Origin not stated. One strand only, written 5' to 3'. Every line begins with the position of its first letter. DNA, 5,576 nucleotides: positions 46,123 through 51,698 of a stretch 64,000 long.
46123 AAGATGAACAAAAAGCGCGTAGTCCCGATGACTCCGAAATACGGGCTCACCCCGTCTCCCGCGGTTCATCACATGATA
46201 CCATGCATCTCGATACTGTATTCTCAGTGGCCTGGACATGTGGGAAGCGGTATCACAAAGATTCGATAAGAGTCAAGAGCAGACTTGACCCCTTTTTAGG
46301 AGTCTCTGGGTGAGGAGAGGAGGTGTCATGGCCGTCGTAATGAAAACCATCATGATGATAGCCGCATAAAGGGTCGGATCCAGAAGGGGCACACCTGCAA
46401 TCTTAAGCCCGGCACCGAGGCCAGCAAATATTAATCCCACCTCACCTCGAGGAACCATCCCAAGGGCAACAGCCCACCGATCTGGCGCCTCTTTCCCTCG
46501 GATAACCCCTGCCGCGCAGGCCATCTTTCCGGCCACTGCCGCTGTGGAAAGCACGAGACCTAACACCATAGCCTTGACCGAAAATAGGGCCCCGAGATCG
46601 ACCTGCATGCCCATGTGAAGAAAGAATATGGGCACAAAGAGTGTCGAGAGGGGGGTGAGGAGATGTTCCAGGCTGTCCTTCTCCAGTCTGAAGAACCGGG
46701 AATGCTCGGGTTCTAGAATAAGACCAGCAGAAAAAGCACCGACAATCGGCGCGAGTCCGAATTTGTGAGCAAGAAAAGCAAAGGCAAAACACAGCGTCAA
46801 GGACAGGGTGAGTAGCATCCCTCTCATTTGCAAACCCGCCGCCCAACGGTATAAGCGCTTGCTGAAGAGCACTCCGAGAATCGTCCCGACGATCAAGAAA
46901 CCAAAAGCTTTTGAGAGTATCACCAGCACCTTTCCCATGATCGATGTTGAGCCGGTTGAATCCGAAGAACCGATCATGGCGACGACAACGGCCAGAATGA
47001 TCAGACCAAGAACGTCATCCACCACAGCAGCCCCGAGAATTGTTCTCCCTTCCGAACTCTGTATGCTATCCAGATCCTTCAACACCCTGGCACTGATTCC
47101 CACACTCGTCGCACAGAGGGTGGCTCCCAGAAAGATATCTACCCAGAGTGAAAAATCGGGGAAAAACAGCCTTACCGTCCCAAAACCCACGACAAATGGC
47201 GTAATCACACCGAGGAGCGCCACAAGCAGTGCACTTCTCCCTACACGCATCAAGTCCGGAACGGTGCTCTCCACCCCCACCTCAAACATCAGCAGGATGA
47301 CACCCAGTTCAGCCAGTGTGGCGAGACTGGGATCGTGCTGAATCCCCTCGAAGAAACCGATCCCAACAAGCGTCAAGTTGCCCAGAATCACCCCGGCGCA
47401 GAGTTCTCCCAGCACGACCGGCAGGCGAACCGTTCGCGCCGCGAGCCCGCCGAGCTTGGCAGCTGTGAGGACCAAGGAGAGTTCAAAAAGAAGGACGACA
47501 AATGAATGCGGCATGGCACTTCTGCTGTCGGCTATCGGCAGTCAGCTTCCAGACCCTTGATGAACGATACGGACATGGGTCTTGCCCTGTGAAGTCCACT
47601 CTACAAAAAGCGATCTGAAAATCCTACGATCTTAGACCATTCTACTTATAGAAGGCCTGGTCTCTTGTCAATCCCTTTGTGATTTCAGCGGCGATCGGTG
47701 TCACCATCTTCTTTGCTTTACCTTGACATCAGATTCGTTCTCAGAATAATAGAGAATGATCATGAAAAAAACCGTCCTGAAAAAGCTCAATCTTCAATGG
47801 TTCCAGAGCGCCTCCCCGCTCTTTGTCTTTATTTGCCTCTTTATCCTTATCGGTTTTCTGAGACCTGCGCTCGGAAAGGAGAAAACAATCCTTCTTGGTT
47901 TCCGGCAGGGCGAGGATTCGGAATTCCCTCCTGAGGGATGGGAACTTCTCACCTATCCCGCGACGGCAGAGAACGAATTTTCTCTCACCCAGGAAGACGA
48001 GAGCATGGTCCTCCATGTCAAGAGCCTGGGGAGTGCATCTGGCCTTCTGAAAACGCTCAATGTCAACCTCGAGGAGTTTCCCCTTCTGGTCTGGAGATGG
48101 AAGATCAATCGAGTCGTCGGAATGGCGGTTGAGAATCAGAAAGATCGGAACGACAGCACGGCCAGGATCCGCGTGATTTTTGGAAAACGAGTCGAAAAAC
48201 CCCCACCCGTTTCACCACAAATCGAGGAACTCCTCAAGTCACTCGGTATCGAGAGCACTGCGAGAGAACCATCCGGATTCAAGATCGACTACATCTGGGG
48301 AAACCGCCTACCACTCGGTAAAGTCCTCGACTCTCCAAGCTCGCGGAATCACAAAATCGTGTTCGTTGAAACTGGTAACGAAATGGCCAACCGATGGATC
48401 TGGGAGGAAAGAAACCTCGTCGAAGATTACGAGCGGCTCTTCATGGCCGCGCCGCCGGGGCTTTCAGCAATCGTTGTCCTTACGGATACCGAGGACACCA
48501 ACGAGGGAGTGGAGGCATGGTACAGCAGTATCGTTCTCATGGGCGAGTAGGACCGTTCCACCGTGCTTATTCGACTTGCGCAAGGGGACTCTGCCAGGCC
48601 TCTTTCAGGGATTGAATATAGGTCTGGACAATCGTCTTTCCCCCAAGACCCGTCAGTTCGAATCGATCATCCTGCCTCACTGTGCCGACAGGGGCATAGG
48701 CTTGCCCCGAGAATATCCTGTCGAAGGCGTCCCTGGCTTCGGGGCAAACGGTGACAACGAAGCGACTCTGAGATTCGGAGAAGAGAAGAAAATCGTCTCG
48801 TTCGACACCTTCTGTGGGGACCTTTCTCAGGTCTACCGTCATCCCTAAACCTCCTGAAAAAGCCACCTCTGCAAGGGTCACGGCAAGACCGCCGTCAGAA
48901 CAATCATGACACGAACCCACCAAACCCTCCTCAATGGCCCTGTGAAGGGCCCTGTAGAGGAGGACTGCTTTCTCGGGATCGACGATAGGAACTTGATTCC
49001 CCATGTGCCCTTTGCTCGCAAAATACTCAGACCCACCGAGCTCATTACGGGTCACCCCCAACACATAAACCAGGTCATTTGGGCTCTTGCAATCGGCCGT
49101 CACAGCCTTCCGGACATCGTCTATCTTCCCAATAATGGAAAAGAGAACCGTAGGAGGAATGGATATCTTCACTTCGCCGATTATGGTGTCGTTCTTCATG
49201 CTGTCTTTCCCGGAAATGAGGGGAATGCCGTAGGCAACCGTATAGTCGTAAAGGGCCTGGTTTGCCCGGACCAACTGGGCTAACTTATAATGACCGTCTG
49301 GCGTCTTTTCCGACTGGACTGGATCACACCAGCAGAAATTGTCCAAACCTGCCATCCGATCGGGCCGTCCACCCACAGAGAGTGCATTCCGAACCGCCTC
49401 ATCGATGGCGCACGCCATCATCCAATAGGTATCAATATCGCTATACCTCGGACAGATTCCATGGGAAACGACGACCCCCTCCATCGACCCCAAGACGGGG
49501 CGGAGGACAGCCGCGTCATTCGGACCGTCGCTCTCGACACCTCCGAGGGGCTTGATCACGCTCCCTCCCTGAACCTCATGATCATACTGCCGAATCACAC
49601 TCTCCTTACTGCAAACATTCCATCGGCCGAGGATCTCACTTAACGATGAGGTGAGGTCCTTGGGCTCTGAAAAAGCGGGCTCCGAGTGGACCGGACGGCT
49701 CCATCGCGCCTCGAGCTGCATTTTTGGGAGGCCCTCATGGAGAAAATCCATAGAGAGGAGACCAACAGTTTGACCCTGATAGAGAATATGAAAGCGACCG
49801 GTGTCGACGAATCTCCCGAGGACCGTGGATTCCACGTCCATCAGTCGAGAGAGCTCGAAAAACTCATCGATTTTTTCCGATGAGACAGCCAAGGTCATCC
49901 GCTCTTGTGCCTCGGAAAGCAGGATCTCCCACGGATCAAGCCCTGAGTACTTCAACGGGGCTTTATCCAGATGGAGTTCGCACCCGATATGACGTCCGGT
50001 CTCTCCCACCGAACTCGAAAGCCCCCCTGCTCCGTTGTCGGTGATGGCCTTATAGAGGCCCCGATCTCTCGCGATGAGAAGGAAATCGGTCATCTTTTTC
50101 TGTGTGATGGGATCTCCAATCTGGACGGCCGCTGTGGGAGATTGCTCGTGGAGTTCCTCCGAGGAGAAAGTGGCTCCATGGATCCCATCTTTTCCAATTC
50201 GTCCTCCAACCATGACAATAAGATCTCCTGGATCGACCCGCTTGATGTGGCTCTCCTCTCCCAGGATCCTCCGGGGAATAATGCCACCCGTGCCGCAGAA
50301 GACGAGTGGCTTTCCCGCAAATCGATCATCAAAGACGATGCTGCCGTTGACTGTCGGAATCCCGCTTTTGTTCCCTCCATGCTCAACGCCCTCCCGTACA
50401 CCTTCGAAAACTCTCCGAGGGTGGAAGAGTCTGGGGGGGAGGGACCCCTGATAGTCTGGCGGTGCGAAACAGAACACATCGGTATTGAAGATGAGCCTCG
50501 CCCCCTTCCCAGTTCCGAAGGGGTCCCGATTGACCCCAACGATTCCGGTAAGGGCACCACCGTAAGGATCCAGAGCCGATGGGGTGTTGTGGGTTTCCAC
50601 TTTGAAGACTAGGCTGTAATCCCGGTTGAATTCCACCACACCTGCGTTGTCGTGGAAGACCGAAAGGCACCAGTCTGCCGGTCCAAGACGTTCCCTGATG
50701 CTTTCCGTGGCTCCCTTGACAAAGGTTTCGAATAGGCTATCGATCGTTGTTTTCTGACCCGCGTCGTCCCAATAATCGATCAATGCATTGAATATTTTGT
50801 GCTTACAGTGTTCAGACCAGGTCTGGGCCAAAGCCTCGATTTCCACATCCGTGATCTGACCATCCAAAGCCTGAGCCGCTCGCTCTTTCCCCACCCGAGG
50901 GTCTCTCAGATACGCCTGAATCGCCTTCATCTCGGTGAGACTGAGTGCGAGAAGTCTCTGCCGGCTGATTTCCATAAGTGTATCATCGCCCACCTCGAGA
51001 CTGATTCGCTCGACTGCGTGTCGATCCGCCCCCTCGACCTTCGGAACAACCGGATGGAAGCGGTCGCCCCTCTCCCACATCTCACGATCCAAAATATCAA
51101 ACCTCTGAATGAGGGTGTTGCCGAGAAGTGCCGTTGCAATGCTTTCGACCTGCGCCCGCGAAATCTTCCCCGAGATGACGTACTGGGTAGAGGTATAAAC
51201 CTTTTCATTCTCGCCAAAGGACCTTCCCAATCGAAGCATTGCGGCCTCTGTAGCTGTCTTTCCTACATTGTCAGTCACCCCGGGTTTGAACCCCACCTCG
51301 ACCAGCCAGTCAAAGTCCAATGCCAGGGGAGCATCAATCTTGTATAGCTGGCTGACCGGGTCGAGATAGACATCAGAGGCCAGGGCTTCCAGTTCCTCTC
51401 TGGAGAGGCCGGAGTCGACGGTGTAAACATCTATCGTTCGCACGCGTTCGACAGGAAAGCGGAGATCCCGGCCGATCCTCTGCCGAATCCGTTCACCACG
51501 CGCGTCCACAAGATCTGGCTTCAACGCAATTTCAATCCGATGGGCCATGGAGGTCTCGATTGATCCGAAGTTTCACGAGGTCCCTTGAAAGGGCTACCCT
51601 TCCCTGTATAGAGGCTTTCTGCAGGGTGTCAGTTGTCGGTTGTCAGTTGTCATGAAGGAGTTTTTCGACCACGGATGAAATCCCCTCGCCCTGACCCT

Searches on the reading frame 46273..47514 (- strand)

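Call 39: search_protein_families(library=pfam, proteins=[window:46273-47514:-], max_evalue=0.01)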
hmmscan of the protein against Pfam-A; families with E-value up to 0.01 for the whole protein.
window:46273-47514:- (413 aa): 1 family
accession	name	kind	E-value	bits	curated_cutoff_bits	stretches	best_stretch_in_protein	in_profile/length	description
PF00999.27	Na_H_Exchanger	-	8e-58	196.5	26.2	1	19-401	4-373/375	Sodium/hydrogen exchanger, transmembrane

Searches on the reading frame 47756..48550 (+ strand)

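Call 39: search_protein_families(library=pfam, proteins=[window:47756-48550:+], max_evalue=0.01)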
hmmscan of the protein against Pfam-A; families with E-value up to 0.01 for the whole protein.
window:47756-48550:+ (264 aa): 1 family
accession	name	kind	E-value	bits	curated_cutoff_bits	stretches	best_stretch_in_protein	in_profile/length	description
PF11249.13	DUF3047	-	3.4e-45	154.4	27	1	61-259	2-197/198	Protein of unknown function (DUF3047)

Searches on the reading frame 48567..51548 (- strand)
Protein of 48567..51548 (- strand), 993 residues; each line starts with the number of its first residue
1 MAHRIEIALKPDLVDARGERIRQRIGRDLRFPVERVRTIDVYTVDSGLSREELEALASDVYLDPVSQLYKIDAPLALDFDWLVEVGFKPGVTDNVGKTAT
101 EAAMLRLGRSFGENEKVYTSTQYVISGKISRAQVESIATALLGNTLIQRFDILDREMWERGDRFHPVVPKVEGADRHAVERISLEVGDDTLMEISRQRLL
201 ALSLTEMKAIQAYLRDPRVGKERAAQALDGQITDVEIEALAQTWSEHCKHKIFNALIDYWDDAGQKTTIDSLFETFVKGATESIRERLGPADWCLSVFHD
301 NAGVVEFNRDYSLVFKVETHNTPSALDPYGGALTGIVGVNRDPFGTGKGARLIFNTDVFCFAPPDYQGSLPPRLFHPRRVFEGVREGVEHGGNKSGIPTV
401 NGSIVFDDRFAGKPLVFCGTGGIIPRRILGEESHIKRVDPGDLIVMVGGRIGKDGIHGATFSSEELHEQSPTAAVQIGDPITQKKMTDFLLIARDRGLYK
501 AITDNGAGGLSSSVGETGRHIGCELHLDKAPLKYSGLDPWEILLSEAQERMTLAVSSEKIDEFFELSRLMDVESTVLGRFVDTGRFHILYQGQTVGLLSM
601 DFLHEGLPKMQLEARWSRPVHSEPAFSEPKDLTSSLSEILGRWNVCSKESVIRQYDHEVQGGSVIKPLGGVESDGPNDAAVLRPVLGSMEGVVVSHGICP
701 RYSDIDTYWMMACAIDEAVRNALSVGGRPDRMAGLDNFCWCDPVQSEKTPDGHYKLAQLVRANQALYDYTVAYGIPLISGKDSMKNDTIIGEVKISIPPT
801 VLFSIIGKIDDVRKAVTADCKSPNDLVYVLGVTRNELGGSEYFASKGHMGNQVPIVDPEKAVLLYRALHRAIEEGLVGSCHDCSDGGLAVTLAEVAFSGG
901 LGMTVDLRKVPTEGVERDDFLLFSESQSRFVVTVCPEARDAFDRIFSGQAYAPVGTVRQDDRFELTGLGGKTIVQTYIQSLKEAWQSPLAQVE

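Call 28: find_related_loci(query=window:48567-51548:-, collection=genome_contigs, flank=10000)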
Query window:48567-51548:- (993 aa) in genome_contigs; peptide patterns used: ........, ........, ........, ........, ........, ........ (x = any residue, [..] = any of these).
600 stretches matched a pattern (row limit reached: there are more); 594 encode a relative of the query (tblastn E <= 1e-3); the best 80 are kept; 80 distinct loci.
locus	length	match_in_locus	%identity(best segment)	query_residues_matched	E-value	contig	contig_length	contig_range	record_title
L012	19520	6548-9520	66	1-989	0e+0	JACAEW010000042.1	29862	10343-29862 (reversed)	MAG: Syntrophaceae bacterium isolate L.E.D.56 k119_1123036, whole genome shotgun sequence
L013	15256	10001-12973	66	1-989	0e+0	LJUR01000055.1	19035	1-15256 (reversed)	MAG: Deltaproteobacteria bacterium SM23_61 WORSMTZ_8871, whole genome shotgun sequence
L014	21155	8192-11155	67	3-989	0e+0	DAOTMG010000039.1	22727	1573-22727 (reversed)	MAG TPA_asm: Syntrophales bacterium isolate AMR_MDS_2927 NODE_2631_length_22727_cov_8.087376, whole genome shotgun seque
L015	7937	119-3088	66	1-989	0e+0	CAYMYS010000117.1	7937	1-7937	MAG TPA_asm: uncultured Syntrophaceae bacterium isolate binchicken_co181_524 genome assembly, contig: NODE_19352_length_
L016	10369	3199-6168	66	1-989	0e+0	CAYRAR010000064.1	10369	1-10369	MAG TPA_asm: uncultured Thermodesulfobacteriota bacterium isolate SRP338002_co1_158 genome assembly, contig: NODE_5995_l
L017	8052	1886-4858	66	1-990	0e+0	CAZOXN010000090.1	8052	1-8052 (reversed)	MAG TPA_asm: uncultured Desulfarculaceae bacterium isolate binchicken_co274_510 genome assembly, contig: NODE_21508_leng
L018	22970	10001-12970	65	1-989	0e+0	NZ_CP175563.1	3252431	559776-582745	Syntrophus buswellii strain DM-2 chromosome, complete genome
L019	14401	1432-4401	65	1-989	0e+0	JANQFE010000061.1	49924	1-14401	MAG: Thermodesulfobacteriota bacterium isolate PL23a_bin.71 k99_3883733, whole genome shotgun sequence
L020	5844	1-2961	65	4-989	0e+0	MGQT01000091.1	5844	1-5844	MAG: Deltaproteobacteria bacterium RBG_16_54_18 RBG_16_scaffold_49972, whole genome shotgun sequence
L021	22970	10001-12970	65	1-989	0e+0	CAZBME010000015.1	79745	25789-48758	MAG TPA_asm: uncultured Syntrophaceae bacterium isolate SRP302447_co2_781 genome assembly, contig: NODE_993_length_79745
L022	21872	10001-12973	63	1-989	0e+0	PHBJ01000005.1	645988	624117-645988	MAG: Deltaproteobacteria bacterium HGW-Deltaproteobacteria-13 08E140C01_z5_2013_Ig3399_v2_scaffold_178, whole genome sho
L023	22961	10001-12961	65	1-989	0e+0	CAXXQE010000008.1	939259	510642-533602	MAG: Syntrophales bacterium isolate 2205dbbf-2645-4edd-9011-b673a5b30e4c genome assembly, contig: contig_8, whole genome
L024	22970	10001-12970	64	1-989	0e+0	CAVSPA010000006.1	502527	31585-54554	MAG: uncultured delta proteobacterium isolate MFD01476.bin.2.167 genome assembly, contig: contig_17381, whole genome sho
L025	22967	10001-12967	65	1-989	0e+0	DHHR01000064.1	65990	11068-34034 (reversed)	MAG TPA_asm: Syntrophaceae bacterium UBA4767 UBA4767_contig_745, whole genome shotgun sequence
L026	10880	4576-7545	65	1-989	0e+0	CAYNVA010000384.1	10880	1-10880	MAG TPA_asm: uncultured Thermodesulfobacteriota bacterium isolate binchicken_co255_249 genome assembly, contig: k141_436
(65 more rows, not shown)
